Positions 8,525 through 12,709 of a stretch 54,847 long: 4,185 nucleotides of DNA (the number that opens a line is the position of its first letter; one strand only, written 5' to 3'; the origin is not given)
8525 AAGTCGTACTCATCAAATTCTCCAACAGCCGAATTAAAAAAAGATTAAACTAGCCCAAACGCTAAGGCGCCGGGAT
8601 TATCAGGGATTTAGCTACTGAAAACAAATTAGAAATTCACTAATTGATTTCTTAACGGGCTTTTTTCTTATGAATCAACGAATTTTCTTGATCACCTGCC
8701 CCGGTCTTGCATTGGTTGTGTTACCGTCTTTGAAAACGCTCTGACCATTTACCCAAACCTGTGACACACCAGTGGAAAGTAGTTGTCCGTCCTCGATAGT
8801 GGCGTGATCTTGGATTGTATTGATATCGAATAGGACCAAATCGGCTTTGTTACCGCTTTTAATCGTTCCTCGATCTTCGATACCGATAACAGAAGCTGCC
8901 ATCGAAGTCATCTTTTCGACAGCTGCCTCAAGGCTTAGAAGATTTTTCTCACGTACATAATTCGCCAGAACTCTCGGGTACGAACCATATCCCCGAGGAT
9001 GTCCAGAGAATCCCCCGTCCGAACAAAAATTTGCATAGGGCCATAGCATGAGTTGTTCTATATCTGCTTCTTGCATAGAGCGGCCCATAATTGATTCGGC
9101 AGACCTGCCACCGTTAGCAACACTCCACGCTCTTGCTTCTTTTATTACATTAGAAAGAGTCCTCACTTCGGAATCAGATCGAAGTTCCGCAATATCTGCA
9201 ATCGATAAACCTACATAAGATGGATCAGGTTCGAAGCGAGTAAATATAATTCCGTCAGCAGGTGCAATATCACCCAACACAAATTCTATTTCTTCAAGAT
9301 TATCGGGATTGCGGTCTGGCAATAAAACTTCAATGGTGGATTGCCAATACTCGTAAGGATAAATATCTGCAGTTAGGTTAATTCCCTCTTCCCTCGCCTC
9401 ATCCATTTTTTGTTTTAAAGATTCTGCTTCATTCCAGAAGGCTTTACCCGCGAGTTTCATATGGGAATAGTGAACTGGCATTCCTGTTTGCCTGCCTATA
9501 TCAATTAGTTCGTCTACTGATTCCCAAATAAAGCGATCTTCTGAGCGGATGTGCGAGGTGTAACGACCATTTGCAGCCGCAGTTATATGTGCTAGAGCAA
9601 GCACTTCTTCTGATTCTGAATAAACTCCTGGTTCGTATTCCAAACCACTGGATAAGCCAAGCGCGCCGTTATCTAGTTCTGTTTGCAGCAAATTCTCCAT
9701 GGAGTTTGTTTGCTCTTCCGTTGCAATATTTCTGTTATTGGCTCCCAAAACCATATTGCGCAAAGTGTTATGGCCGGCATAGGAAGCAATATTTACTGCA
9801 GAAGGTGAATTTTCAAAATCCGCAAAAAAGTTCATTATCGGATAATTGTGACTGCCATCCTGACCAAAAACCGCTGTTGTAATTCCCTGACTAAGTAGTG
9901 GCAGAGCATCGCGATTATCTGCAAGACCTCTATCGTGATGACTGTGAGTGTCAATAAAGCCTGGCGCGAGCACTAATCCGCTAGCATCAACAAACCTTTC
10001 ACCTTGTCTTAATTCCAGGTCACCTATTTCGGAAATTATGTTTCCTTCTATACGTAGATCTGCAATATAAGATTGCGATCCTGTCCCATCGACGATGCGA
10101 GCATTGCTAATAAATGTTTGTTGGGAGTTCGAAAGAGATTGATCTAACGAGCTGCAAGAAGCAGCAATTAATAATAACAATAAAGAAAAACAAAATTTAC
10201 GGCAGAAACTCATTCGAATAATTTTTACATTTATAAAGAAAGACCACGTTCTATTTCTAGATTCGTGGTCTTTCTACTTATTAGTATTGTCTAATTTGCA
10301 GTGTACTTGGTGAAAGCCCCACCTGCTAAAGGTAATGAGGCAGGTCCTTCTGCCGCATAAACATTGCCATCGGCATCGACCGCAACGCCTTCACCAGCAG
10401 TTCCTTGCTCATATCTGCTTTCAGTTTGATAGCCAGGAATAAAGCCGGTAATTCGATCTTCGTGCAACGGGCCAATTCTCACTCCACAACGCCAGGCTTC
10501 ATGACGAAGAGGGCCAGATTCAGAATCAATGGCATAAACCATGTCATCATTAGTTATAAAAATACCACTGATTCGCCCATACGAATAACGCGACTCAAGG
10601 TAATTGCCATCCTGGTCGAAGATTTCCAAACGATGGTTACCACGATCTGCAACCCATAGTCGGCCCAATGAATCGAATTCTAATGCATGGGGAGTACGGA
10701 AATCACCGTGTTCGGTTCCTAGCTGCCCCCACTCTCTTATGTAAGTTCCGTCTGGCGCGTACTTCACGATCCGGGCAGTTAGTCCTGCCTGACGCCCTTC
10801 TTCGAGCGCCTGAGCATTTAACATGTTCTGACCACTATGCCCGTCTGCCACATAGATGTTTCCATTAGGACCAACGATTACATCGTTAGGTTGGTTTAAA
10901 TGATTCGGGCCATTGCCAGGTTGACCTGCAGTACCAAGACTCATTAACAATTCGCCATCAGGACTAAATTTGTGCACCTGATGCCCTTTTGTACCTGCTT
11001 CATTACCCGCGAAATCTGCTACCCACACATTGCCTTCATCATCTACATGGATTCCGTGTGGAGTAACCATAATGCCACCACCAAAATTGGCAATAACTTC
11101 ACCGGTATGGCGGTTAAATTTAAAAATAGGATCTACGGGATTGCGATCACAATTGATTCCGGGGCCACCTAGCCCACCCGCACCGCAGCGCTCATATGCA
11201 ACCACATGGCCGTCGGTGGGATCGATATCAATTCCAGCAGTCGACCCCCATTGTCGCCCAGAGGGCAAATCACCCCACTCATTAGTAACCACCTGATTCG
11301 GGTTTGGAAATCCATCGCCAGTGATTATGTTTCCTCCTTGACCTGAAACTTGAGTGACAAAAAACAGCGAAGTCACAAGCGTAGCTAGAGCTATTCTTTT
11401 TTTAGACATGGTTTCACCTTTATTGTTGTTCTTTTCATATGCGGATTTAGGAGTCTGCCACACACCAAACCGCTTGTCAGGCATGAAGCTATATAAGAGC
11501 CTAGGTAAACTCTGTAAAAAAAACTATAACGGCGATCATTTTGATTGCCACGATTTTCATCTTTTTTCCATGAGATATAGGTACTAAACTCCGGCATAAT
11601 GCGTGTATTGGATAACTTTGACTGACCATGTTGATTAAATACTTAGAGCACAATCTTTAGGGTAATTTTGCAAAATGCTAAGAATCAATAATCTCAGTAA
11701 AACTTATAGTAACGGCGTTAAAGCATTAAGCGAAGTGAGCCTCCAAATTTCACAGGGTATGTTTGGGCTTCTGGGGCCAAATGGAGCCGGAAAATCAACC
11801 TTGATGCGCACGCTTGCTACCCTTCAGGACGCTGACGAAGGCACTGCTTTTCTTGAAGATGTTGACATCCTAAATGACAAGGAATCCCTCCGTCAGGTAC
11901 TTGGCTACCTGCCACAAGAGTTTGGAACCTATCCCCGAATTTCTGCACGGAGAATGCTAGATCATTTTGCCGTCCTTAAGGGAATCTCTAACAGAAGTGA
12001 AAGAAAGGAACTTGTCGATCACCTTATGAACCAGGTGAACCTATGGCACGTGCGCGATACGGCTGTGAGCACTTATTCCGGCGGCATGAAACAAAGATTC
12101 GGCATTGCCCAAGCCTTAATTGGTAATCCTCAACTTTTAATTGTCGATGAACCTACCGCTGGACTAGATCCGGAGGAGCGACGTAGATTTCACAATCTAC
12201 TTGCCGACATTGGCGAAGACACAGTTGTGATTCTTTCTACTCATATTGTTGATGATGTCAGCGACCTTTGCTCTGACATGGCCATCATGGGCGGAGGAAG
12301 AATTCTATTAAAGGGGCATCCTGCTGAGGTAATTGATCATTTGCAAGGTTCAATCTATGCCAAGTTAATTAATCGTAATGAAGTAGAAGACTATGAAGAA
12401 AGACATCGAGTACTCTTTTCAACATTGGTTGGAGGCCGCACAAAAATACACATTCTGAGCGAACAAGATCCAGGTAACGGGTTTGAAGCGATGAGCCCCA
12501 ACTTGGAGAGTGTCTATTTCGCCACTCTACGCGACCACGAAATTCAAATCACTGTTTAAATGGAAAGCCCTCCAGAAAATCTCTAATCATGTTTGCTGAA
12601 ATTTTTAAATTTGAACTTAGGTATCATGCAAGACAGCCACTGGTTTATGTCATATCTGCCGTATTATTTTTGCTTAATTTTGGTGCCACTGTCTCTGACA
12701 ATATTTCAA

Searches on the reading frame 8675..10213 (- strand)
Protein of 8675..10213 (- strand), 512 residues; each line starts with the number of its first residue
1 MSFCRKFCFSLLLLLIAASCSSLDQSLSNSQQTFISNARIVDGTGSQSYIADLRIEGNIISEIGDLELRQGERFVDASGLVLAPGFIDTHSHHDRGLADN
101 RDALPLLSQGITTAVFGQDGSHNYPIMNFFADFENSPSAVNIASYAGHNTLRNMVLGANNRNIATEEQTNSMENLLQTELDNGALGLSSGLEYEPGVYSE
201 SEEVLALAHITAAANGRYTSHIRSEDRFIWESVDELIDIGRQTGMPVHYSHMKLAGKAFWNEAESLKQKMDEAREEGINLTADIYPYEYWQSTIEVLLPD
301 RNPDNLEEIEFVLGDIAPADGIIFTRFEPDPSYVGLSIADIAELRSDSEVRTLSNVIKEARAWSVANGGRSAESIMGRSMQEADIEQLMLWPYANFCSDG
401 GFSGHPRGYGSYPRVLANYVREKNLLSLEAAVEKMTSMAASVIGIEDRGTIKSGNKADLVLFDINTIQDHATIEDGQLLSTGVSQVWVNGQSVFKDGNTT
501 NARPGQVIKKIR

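Call 7: search_protein_families(library=pfam, proteins=[window:8675-10213:-], max_evalue=0.001)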
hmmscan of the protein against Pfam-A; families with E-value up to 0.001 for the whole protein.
window:8675-10213:- (512 aa): 2 families
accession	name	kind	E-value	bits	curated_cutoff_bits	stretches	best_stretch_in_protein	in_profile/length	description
PF07969.17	Amidohydro_3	-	2.7e-27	96.8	29.7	2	398-494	373-472/472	Amidohydrolase family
PF01979.26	Amidohydro_1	-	3.5e-10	40.1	25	1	417-493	265-345/345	Amidohydrolase family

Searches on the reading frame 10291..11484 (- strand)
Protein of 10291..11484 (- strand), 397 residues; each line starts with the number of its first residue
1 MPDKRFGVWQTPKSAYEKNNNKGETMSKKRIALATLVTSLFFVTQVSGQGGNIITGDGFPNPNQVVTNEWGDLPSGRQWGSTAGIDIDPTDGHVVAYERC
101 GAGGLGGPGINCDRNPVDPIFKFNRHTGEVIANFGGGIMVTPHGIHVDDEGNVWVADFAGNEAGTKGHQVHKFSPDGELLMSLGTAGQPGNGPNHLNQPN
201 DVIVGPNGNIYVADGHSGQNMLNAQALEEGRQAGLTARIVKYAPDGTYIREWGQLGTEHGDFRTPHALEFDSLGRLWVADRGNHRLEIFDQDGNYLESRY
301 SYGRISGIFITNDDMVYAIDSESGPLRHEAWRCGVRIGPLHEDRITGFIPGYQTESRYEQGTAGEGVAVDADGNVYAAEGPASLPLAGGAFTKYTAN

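Call 7: search_protein_families(library=pfam, proteins=[window:10291-11484:-], max_evalue=0.001)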
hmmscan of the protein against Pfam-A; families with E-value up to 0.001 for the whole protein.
window:10291-11484:- (397 aa): 6 families
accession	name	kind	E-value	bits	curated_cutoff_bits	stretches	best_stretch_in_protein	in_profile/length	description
PF01436.27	NHL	-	5.8e-18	64.4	20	1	262-289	1-28/28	NHL repeat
PF08450.18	SGL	-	4.1e-08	33.6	26.3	0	140-181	184-218/246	SMP-30/Gluconolactonase/LRE-like region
PF06739.17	SBBP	-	0.00016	21.9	20.5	0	364-377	15-28/38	Beta-propeller repeat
PF07494.17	Reg_prop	-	0.0002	21.6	20.4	0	144-156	9-21/24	Two component regulator propeller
PF20067.5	SSL_N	-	0.00029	21.1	18.9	0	365-378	24-37/46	Strictosidine synthase-like, N-terminal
PF23500.1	DUF7133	-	0.0005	19.9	27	0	195-247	131-180/385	Domain of unknown function (DUF7133)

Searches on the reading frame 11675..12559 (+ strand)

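Call 7: search_protein_families(library=pfam, proteins=[window:11675-12559:+], max_evalue=0.001)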
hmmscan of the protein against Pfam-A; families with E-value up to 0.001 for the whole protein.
window:11675-12559:+ (294 aa): 7 families
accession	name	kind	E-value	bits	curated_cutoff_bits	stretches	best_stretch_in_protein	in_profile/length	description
PF00005.33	ABC_tran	-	1.2e-30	107.3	25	1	18-162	1-137/137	ABC transporter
PF13304.12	AAA_21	-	7.9e-14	52.8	27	2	130-190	234-298/304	AAA domain, putative AbiEii toxin, Type IV TA system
PF02463.25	SMC_N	-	2.6e-05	24.2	40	0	12-47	7-44/220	RecF/RecN/SMC N terminal domain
PF13175.12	AAA_15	-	3.2e-05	24.2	32.1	0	16-54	12-50/374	AAA ATPase domain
PF13476.12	AAA_23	-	0.0002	22.5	27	1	14-47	6-39/201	AAA domain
PF13401.12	AAA_22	-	0.00036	21.3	27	0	27-117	5-75/130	AAA domain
PF13191.12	AAA_16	-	0.00088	20.2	32.6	0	28-179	25-123/167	AAA ATPase domain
